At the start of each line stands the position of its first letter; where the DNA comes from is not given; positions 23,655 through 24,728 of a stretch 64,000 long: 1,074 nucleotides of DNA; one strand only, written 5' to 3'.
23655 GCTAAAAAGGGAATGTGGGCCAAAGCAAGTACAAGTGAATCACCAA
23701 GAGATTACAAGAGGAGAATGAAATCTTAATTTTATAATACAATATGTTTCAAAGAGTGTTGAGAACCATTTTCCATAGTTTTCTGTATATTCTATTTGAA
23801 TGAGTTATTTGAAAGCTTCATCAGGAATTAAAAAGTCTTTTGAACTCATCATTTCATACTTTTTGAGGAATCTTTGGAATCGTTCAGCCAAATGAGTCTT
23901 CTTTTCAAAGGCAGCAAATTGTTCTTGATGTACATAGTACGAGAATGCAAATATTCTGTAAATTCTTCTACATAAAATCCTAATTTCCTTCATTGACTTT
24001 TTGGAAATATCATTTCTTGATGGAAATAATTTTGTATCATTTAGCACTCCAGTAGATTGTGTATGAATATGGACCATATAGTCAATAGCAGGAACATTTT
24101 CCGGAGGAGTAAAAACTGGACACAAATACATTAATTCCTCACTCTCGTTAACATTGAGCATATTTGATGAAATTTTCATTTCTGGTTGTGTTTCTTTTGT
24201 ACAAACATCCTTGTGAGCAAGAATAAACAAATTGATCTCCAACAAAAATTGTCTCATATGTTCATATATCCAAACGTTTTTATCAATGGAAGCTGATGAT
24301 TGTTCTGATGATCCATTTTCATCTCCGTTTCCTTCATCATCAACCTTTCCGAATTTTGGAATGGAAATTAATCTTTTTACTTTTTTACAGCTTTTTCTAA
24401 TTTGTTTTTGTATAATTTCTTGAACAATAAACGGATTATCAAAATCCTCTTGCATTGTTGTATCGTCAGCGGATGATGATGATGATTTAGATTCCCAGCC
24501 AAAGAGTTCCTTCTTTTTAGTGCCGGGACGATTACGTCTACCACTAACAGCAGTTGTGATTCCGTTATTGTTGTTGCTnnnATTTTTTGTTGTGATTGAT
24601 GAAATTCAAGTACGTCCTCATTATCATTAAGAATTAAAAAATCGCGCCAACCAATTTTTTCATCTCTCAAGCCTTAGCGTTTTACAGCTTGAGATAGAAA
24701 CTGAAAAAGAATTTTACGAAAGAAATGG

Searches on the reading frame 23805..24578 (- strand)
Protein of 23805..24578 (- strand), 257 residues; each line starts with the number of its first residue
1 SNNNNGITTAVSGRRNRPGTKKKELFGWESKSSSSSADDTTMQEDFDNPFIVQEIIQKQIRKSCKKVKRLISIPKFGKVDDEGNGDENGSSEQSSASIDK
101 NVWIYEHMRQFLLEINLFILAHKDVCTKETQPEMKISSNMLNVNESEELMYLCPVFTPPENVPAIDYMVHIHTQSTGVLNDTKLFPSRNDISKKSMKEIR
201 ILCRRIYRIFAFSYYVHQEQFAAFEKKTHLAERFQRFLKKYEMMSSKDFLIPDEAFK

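Call 58: search_protein_families(library=pfam, proteins=[window:23805-24578:-], max_evalue=0.00001)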
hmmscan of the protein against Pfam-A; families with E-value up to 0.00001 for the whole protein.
window:23805-24578:- (257 aa): 1 family
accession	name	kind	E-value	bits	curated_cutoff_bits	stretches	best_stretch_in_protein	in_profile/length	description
PF03637.22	Mob1_phocein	-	1.9e-27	96.8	27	1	97-249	18-167/170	Mob1/phocein family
